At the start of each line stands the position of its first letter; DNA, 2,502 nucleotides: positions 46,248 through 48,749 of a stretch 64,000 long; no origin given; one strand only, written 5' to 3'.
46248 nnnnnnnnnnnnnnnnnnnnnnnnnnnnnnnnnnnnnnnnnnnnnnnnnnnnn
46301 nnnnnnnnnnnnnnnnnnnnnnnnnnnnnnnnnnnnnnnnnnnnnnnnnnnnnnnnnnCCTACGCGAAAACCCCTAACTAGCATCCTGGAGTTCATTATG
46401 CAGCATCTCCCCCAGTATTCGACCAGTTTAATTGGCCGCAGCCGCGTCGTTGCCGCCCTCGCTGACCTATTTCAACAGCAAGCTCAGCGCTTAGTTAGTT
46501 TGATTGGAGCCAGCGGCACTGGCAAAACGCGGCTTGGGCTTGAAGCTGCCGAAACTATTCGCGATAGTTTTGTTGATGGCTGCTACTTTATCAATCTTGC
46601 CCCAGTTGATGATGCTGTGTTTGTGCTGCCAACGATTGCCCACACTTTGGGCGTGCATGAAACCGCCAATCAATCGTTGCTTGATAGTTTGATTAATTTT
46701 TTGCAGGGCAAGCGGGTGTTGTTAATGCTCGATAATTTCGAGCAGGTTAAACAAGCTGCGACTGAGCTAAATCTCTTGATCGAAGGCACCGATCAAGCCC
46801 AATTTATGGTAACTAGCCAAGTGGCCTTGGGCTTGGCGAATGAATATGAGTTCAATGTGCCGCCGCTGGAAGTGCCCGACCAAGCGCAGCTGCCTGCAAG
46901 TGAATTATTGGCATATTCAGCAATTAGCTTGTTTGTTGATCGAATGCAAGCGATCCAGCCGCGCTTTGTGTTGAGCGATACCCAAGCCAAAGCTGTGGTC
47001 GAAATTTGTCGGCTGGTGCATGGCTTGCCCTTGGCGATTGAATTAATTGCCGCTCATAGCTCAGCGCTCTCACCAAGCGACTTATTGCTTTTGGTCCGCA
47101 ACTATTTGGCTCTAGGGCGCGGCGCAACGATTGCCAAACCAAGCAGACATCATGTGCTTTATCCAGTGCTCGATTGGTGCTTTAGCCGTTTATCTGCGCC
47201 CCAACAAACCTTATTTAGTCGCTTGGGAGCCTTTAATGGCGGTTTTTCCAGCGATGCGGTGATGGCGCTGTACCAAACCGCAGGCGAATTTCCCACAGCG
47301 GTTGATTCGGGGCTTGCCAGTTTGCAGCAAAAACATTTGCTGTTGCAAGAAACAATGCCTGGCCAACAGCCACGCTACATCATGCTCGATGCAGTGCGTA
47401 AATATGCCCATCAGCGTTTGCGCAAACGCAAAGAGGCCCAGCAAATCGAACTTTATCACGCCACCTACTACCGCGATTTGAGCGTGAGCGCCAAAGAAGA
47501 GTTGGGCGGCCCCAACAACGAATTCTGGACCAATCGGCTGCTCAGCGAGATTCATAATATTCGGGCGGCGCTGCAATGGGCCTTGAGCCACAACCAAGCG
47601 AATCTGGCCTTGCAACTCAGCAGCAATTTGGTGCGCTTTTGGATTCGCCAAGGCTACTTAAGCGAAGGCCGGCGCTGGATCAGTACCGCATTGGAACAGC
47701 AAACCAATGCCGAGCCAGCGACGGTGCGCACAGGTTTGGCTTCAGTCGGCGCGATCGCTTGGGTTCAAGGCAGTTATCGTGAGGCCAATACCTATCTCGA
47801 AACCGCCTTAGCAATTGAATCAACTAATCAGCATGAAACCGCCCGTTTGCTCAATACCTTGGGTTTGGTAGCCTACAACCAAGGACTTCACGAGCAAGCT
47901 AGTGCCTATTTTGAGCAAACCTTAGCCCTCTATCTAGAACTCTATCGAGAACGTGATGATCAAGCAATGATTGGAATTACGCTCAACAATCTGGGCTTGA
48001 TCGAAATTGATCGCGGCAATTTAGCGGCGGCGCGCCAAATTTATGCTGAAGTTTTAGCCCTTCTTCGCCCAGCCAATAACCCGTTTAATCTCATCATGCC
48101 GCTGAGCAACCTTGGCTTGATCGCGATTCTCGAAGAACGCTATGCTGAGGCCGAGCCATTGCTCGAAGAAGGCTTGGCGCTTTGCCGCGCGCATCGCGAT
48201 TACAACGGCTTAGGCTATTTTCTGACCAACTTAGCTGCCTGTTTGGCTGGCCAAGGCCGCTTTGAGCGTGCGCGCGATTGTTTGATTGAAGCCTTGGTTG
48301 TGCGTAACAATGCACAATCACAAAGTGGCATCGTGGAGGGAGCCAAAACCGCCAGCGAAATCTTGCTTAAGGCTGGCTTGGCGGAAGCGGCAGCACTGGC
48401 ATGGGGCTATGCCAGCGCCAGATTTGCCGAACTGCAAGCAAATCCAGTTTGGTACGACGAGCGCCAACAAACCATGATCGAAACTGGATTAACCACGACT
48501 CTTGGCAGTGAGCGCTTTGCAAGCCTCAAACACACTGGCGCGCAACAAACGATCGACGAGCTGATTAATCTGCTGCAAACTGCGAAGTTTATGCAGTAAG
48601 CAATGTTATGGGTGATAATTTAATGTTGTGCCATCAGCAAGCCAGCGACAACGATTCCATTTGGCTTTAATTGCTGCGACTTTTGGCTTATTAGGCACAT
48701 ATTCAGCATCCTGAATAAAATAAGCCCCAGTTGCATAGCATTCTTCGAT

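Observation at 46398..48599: STAND NTPase-TPR protein lacking any effector or DNA-binding domain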

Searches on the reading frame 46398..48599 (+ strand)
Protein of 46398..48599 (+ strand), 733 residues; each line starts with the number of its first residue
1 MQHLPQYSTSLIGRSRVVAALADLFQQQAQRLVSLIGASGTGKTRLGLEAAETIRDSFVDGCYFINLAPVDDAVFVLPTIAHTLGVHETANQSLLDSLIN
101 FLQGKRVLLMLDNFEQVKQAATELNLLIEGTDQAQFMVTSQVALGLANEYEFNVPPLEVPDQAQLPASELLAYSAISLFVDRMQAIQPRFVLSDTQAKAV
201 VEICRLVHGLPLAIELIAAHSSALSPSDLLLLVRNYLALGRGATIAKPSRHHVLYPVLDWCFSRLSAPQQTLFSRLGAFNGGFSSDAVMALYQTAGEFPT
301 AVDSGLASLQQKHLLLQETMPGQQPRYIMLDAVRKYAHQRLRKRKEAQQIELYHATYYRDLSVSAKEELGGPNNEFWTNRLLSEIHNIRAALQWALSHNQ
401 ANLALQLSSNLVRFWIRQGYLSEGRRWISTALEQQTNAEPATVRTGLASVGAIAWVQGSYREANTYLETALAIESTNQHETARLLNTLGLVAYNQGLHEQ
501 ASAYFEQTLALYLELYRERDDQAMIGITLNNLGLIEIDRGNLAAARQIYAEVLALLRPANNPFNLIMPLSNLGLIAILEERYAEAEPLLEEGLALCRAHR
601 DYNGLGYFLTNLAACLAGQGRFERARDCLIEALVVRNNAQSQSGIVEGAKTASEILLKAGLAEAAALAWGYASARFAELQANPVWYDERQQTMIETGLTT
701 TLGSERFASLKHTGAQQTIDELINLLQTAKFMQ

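Call 3: search_protein_families(library=pfam, proteins=[window:46398-48599:+], max_evalue=0.01)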
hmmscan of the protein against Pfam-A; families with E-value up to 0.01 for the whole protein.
window:46398-48599:+ (733 aa): 15 families
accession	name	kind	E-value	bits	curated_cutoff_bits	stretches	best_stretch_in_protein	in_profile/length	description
PF13424.12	TPR_12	-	7.8e-24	84.1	30.1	2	527-597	4-76/77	Tetratricopeptide repeat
PF13374.12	TPR_10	-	4.4e-17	61.9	27.5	2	528-555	4-31/42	Tetratricopeptide repeat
PF07719.23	TPR_2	-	9.2e-17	60.2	27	0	482-512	1-31/34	Tetratricopeptide repeat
PF00515.34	TPR_1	-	7.8e-12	44.9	27.8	0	482-511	1-30/34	Tetratricopeptide repeat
PF13191.12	AAA_16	-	2.3e-08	35.2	32.6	1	11-124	2-151/167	AAA ATPase domain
PF13181.12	TPR_8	-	7.4e-08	32.4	25.7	0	482-507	1-26/34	Tetratricopeptide repeat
PF13401.12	AAA_22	-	9.7e-08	32.8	27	1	29-129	4-106/130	AAA domain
PF00931.28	NB-ARC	-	1.6e-07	31.3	23.5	1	21-220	9-204/248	NB-ARC domain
PF14559.12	TPR_19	-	3.6e-06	27.6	25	1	577-632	2-51/68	Tetratricopeptide repeat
PF13428.12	TPR_14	-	0.00044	21.1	23.5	0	611-634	6-29/44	Tetratricopeptide repeat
PF07721.20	TPR_4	-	0.00056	20.7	27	0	608-629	3-24/26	Tetratricopeptide repeat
PF13176.12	TPR_7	-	0.00063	20.1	27.9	0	569-597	2-30/36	Tetratricopeptide repeat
PF13432.12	TPR_16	-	0.0008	20.3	32.7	1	487-554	2-59/65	Tetratricopeptide repeat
PF20703.3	nSTAND1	-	0.0017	18.5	27.1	1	12-121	17-131/379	Novel STAND NTPase 1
PF13173.12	AAA_14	-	0.0041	17.6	27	0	31-148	3-105/129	AAA domain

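Call 4: search_protein_families(library=padloc, proteins=[window:46398-48599:+], max_evalue=0.01)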
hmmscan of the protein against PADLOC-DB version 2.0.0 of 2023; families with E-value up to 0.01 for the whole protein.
window:46398-48599:+ (733 aa): 1 family
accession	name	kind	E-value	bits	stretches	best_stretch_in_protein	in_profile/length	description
PDLC01169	TPR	-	6e-07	27.1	1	482-603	109-225/252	TPR repeats containing protein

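Call 5: search_protein_families(library=ncbifam, proteins=[window:46398-48599:+], max_evalue=0.01)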
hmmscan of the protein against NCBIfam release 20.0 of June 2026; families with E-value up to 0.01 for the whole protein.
window:46398-48599:+ (733 aa): 9 families
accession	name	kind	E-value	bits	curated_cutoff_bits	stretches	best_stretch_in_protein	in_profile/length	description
NF041717.1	HaaA_phane_TPR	equivalog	6e-21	74.3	1125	2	383-633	490-739/882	cyclophane-containing RiPP biosynthesis TPR protein HaaT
NF053617.1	SARPRegAfsRStmc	equivalog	9.8e-15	53.6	1430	3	436-642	768-972/986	SARP-family global regulator AfsR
NF053520.1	HK_Porph_FimS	equivalog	8e-10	37.6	600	1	453-665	93-303/618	sensor histidine kinase FimS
TIGR02521.1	type_IV_pilW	equivalog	2.7e-06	27.1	154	1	416-555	42-164/234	type IV pilus biogenesis/stability protein PilW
NF002725.1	PRK02603.1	equivalog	2.3e-05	24.5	143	1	452-513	43-103/173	photosystem I assembly protein Ycf3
NF052312.1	T9SS_PorW_SprE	equivalog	9.5e-05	21.2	250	1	450-518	296-364/716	type IX secretion system periplasmic lipoprotein PorW/SprE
NF053720.1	NsdA_fam_reg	subfamily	0.0002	21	75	1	481-672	200-394/432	NsdA family TPR-like regulatory protein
NF040959.1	MamA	equivalog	0.0022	17.5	200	0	431-511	93-168/204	magnetosome protein MamA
TIGR03420.1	DnaA_homol_Hda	equivalog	0.0023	17.5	194.8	1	14-140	22-140/226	DnaA regulatory inactivator Hda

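Call 7: find_homologous_proteins(query=window:46398-48599:+, max_evalue=1e-10)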
Query window:46398-48599:+ (733 aa): 7379 proteins with E <= 1e-10 among 8000 candidates; the best 120 are listed.
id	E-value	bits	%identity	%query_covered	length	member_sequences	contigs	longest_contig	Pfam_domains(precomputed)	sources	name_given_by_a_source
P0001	0.0e+0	1464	92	100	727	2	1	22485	PF17874.8,PF00515.35,PF25872.1,PF13424.13,PF13432.13,PF13401.13,PF13181.13,PF07719.24,PF13191.13,PF13374.13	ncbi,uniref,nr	ncbi:ATP-binding protein [Herpetosiphon llansteffanensis]|uniref:ATP-binding protein n=1 Tax=Herpeto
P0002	0.0e+0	1320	82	100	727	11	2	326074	PF00515.35,PF13424.13,PF13401.13,PF07719.24,PF00931.29,PF13191.13,PF13374.13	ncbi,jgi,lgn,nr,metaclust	ncbi:MAG: tetratricopeptide repeat protein [Chloroflexi bacterium]|nr:tetratricopeptide repeat prote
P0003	1.6e-170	587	44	99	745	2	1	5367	PF17874.8,PF13424.13,PF13176.13,PF13401.13,PF07719.24,PF00931.29,PF13374.13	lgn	-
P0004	6.4e-157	542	43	98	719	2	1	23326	PF17874.8,PF00515.35,PF25872.1,PF13424.13,PF13176.13,PF13401.13,PF13181.13,PF07719.24,PF00931.29,PF13374.13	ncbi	-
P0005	7.5e-156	538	43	98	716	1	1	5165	PF00515.35,PF25872.1,PF13424.13,PF13176.13,PF13401.13,PF13181.13,PF07719.24,PF00931.29,PF13374.13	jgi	jgi:predicted ATPase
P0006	3.6e-151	523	44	88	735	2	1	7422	PF00515.35,PF25872.1,PF13424.13,PF13401.13,PF13181.13,PF07719.24,PF00931.29,PF13374.13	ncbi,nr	ncbi:MAG: tetratricopeptide repeat protein [Herpetosiphonaceae bacterium]|nr:tetratricopeptide repea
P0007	2.1e-144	500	43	90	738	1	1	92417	PF17874.8,PF00515.35,PF13424.13,PF24885.2,PF13432.13,PF13401.13,PF13181.13,PF07719.24,PF13191.13,PF13374.13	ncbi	-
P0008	3.5e-134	467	42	81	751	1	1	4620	PF07721.21,PF17874.8,PF00515.35,PF13424.13,PF13176.13,PF13401.13,PF13181.13,PF07719.24,PF13191.13,PF13374.13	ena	-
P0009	2.3e-132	461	44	81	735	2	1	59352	PF00515.35,PF13424.13,PF13176.13,PF13401.13,PF13181.13,PF07719.24,PF00931.29,PF13374.13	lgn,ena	-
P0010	5.6e-130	453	40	92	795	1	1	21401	PF03704.24,PF17874.8,PF00515.35,PF25872.1,PF13424.13,PF13176.13,PF13401.13,PF13181.13,PF07719.24,PF00931.29,PF13374.13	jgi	jgi:predicted ATPase/Tfp pilus assembly protein PilF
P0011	6.3e-130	453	39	84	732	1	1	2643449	PF13424.13,PF13401.13,PF00931.29,PF13374.13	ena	-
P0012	9.7e-130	452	41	84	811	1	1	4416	PF25872.1,PF13176.13,PF13401.13,PF00931.29,PF13191.13,PF13374.13,PF17874.8,PF00515.35,PF13424.13,PF14938.13,PF13432.13,PF13181.13,PF07719.24,PF13174.13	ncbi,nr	ncbi:MAG TPA: tetratricopeptide repeat protein [Herpetosiphonaceae bacterium]|nr:tetratricopeptide r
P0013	6.3e-128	446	41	88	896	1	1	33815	PF17874.8,PF00515.35,PF13424.13,PF13176.13,PF13401.13,PF13181.13,PF07719.24,PF00931.29,PF13191.13,PF13374.13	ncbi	-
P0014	7.8e-128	446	38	86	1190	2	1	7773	PF25872.1,PF13271.12,PF13176.13,PF24885.2,PF13401.13,PF01637.25,PF00931.29,PF13191.13,PF13374.13,PF17874.8,PF00515.35,PF13424.13,PF13432.13,PF00211.26,PF13181.13,PF07719.24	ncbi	ncbi:MAG TPA: tetratricopeptide repeat protein [Ardenticatenaceae bacterium]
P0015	2.8e-127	444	35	86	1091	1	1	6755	PF25872.1,PF13176.13,PF24885.2,PF13401.13,PF13428.13,PF00931.29,PF13191.13,PF13374.13,PF07721.21,PF14559.13,PF17874.8,PF00515.35,PF13424.13,PF14938.13,PF13432.13,PF13181.13,PF07719.24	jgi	jgi:predicted ATPase/Tfp pilus assembly protein PilF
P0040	1.0e-116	409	37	99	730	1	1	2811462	PF00515.35,PF13424.13,PF13176.13,PF13401.13,PF13181.13,PF07719.24,PF00931.29,PF13374.13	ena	-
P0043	3.5e-116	407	38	94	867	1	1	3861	PF00515.35,PF25872.1,PF00196.26,PF13424.13,PF13401.13,PF13181.13,PF07719.24,PF00931.29,PF13191.13,PF13374.13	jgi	jgi:predicted ATPase/DNA-binding CsgD family transcriptional regulator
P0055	2.9e-114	401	38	83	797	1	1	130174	PF10602.16,PF17874.8,PF00515.35,PF25872.1,PF13424.13,PF13401.13,PF13181.13,PF07719.24,PF00931.29,PF13374.13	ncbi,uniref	ncbi:tetratricopeptide repeat protein [Herpetosiphon gulosus]|uniref:Tetratricopeptide repeat protei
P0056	4.1e-114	400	38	83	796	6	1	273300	PF10602.16,PF25872.1,PF13401.13,PF00931.29,PF13374.13,PF17874.8,PF00515.35,PF05729.19,PF13424.13,PF28559.1,PF13181.13,PF07719.24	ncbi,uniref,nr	ncbi:ATP-binding protein [Herpetosiphon geysericola]|uniref:Uncharacterized protein n=1 Tax=Herpetos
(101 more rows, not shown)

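Call 8: search_solved_structures(query=window:46398-48599:+, max_evalue=0.01, show_alignments=2)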
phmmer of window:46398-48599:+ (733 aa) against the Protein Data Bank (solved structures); distinct sequences matched with E-value up to 0.01: 18.
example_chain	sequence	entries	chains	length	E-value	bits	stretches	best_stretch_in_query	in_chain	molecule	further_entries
6fuz_A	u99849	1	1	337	9.2e-10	40.6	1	453-640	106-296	Kinesin light chain 1,Kinesin light chain 1,C-Jun-amino-terminal kinase-interacting protei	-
6fv0_A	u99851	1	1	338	9.3e-10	40.5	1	453-640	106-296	Kinesin light chain 1,Torsin-1A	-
6swu_A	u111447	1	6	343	1e-09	40.4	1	457-640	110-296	Kinesin light chain 1,Kinesin light chain 1,TPR domain of kinesin light chain 1 in complex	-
5oj8_A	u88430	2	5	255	2.4e-09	39.2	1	457-554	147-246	Kinesin light chain 1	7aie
7ai4_A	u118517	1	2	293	3.3e-09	38.7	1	445-555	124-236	Isoform C of Kinesin light chain 1,Isoform C of Kinesin light chain 1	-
3nf1_A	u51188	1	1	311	3.6e-09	38.6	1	457-558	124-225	Kinesin light chain 1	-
9pmb_C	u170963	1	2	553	8.3e-09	37.4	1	457-565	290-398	Kinesin light chain 1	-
8k60_I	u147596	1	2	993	1e-07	33.8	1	28-281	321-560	Regulatory protein AfsR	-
3edt_B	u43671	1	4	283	3e-07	32.3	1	457-554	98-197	Kinesin light chain 2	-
6f9i_A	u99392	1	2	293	3.4e-07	32.1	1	457-637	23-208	Kinesin light chain 2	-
6ejn_A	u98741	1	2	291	3.5e-07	32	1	457-637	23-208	Kinesin light chain 2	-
5ojf_A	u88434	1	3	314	4.4e-07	31.7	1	457-637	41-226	Kinesin light chain 2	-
5fjy_A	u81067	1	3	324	5.5e-07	31.4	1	457-637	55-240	KINESIN LIGHT CHAIN 2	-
3ceq_A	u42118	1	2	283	1e-06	30.5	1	480-636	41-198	Kinesin light chain 2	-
3zfw_A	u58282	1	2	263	1.4e-06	30.1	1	480-636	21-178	KINESIN LIGHT CHAIN 2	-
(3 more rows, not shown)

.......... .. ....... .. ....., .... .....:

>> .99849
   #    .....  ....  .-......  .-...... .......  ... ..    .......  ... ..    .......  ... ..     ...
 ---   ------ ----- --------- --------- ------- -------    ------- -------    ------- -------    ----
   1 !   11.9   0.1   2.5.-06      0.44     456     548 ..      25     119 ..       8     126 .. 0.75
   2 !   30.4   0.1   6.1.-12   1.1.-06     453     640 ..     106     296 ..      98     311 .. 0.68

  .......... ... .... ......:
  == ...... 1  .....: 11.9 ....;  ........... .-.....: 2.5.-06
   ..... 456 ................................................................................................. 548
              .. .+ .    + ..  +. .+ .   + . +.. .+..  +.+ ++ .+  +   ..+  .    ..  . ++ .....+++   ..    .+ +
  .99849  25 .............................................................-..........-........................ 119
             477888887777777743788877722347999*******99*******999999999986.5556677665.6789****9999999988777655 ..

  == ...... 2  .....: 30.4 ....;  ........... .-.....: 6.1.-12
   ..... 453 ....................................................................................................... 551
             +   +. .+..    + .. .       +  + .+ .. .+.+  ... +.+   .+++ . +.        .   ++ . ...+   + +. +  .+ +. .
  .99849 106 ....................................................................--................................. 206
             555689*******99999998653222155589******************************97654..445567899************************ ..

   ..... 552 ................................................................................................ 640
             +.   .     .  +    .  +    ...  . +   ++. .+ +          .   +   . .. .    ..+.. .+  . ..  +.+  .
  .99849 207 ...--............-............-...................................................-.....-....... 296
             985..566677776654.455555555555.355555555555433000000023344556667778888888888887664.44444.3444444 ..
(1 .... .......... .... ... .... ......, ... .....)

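Call 10: find_encoding_contigs(protein=P0002, flank=8000, max_places=3)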
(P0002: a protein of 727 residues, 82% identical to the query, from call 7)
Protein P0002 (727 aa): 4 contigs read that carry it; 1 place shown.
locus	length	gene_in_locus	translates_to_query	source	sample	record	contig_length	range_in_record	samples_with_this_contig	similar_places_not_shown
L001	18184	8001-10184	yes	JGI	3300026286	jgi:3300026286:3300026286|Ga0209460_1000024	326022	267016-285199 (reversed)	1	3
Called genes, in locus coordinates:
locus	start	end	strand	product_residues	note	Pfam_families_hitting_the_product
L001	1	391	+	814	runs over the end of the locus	-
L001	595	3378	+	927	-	PF00929:RNase_T, PF00270:DEAD, PF04851:ResIII (weak), PF06733:DEAD_2 (weak), PF13307:Helicase_C_2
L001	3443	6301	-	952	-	PF00912:Transgly, PF00905:Transpeptidase, PF06832:BiPBP_C (faint), PF17957:Big_7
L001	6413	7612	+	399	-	PF00089:Trypsin, PF13365:Trypsin_2, PF13180:PDZ_2, PF17820:PDZ_6 (faint)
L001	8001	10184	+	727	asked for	PF00931:NB-ARC (weak), PF13191:AAA_16 (faint), PF13401:AAA_22 (weak), PF13374:TPR_10 (faint), PF07719:TPR_2 (faint), PF00515:TPR_1 (faint), PF13424:TPR_12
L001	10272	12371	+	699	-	PF00270:DEAD, PF04851:ResIII, PF00271:Helicase_C, PF00156:Pribosyltran (weak)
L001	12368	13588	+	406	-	PF02481:DNA_processg_A, PF18306:LDcluster4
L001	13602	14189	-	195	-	PF09346:SMI1_KNR4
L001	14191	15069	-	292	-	PF02567:PhzC-PhzF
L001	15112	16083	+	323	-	PF13391:HNH_2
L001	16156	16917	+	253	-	-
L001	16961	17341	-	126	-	PF06810:Phage_scaffold (faint), PF10458:Val_tRNA-synt_C (faint), PF12296:HsbA (faint)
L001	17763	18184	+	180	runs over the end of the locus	PF08281:Sigma70_r4_2, PF04545:Sigma70_r4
